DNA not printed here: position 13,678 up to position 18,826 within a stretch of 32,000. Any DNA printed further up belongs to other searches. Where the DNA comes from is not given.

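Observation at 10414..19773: Five co-directional, tightly spaced genes link an RND pump, a secreted DNA nuclease and the GTPase pair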

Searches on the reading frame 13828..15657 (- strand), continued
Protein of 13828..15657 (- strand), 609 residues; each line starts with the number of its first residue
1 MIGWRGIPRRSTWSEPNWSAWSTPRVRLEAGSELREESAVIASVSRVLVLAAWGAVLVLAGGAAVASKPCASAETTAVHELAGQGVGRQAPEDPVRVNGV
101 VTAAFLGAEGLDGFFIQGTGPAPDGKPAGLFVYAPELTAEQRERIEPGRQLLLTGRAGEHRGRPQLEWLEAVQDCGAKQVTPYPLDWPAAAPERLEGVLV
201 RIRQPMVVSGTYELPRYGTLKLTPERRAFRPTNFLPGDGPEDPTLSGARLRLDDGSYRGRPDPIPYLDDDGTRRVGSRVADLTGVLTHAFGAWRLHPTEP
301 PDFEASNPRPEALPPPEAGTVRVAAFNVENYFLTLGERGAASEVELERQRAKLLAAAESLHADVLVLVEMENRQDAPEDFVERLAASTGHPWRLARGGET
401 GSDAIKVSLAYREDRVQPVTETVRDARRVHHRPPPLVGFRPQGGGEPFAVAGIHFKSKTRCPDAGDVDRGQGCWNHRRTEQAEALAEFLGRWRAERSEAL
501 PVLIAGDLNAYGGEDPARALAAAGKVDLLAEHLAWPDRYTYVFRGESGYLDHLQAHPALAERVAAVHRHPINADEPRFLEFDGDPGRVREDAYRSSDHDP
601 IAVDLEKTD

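Call 55: find_encoding_contigs(protein=P0139, flank=8000, max_places=1)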
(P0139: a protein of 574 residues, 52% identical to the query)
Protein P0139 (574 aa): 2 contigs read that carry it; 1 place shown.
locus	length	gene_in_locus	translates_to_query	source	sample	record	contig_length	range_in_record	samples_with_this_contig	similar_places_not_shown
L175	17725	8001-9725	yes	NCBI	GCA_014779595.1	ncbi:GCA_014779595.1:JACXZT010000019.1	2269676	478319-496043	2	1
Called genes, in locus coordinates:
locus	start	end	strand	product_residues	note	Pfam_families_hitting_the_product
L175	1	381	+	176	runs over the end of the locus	PF13560:HTH_31, PF01381:HTH_3, PF13443:HTH_26 (weak), PF07883:Cupin_2 (weak)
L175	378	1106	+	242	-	PF03591:AzlC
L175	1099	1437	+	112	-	PF05437:AzlD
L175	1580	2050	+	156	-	-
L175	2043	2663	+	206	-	PF00691:OmpA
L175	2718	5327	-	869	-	PF13620:CarboxypepD_reg (faint)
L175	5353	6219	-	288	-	-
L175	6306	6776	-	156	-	PF14352:DUF4402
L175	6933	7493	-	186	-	PF14352:DUF4402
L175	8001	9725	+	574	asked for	PF03372:Exo_endo_phos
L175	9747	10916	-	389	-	PF01070:FMN_dh, PF03060:NMO (faint)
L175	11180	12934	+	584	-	PF00501:AMP-binding, PF13193:AMP-binding_C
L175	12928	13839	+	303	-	PF13593:SBF_like, PF01758:SBF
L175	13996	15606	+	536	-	PF00939:Na_sulph_symp, PF03600:CitMHS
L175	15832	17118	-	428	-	PF00083:Sugar_tr, PF06609:TRI12 (weak), PF07690:MFS_1, PF12832:MFS_1_like, PF07690:MFS_1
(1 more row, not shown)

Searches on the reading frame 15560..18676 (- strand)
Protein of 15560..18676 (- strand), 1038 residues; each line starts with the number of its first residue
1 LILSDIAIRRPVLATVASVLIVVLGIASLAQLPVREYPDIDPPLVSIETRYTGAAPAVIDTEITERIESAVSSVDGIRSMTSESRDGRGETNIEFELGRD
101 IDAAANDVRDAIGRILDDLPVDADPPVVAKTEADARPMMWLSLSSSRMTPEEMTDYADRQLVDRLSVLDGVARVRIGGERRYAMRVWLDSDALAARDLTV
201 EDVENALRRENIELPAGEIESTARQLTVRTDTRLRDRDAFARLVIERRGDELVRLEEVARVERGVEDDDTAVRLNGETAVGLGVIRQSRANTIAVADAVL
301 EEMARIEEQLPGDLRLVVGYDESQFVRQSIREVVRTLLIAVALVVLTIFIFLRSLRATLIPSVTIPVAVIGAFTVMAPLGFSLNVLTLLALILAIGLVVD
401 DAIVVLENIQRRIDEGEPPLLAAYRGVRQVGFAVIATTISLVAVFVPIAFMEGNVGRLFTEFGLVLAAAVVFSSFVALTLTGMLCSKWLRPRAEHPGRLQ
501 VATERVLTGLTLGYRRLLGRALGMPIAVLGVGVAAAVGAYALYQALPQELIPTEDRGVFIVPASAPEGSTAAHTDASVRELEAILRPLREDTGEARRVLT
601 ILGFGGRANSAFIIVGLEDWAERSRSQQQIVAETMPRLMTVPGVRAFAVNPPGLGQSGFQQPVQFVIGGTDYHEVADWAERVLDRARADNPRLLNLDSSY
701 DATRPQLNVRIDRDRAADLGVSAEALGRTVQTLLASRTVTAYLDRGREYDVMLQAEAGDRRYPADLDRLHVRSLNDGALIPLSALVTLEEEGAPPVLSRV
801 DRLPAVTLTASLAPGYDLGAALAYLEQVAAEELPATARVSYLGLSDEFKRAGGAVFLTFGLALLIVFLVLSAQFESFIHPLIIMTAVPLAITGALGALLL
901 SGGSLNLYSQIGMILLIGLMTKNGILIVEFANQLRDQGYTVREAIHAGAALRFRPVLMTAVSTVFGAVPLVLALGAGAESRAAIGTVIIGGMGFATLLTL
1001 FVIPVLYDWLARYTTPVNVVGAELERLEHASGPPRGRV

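Call 3: search_protein_families(library=pfam, proteins=[window:15560-18676:-])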
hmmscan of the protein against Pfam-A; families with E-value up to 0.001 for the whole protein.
window:15560-18676:- (1038 aa): 3 families
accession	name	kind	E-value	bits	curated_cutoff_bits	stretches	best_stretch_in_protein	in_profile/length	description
PF00873.25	ACR_tran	-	1.2e-298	993.6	28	1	4-1008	2-1018/1021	AcrB/AcrD/AcrF family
PF03176.21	MMPL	-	7.1e-10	38.8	20.5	1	331-484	143-298/333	MMPL family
PF02355.23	SecD_SecF_C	-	5.5e-06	26.4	20.5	1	324-478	24-180/189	Protein export membrane protein SecD/SecF, C-terminal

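Call 4: search_protein_families(library=ncbifam, proteins=[window:15560-18676:-])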
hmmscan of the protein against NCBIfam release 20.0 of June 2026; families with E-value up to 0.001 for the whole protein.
window:15560-18676:- (1038 aa): 22 families
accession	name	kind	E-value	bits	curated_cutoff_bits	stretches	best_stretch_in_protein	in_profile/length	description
NF033617.1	RND_permease_2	subfamily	0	1124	1250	1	4-1012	1-1009/1009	multidrug efflux RND transporter permease subunit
NF000282.2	RND_permease_1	subfamily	1.7e-263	877.1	1250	1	7-1011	4-1028/1029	multidrug efflux RND transporter permease subunit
NF007133.0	PRK09579.1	equivalog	8.6e-247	821.4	1763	1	1-1019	1-1011/1017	multidrug efflux RND transporter permease subunit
TIGR00915.1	2A0602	subfamily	3.9e-245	816.3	940.35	1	4-1008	2-1026/1050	efflux RND transporter permease subunit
NF007905.0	PRK10614.1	equivalog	2.8e-191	637.8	1774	1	6-1013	6-1011/1025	multidrug efflux RND transporter permease subunit MdtC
NF007131.0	PRK09577.1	equivalog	1.1e-190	635.9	1768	1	7-1014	5-1026/1045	multidrug efflux RND transporter permease subunit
NF007798.0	PRK10503.1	equivalog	8.1e-187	622.9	1584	1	6-1013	15-1025/1040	MdtB/MuxB family multidrug efflux RND transporter permease subunit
NF007842.1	PRK10555.1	equivalog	5.5e-180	600.6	1854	1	5-1012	3-1028/1036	multidrug efflux RND transporter permease AcrD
NF000037.1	RND_perm_OqxB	exception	4e-173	577.8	2200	1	3-1016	3-1040/1050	multidrug efflux RND transporter permease subunit OqxB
NF011706.2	PRK15127.1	equivalog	2.1e-167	559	2150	1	6-1009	4-1028/1049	multidrug efflux RND transporter permease subunit AcrB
TIGR00914.1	2A0601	subfamily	4.8e-119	398.7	701.45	1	7-1012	9-1037/1051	CusA/CzcA family heavy metal efflux RND transporter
TIGR00921.1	2A067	subfamily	6.5e-15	54.2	351.9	2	324-482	185-340/733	hydrophobe/amphiphile efflux-3 (HAE3) family transporter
TIGR00916.1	2A0604s01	subfamily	1.6e-12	47.6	148.6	1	325-477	82-230/231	SecD/SecF family protein translocase subunit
NF009580.0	PRK13023.1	equivalog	1.5e-07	30.1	1153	1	856-1016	298-453/775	protein translocase subunit SecDF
NF011315.0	PRK14726.1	equivalog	1e-06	27.2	1249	1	325-502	366-536/855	protein translocase subunit SecDF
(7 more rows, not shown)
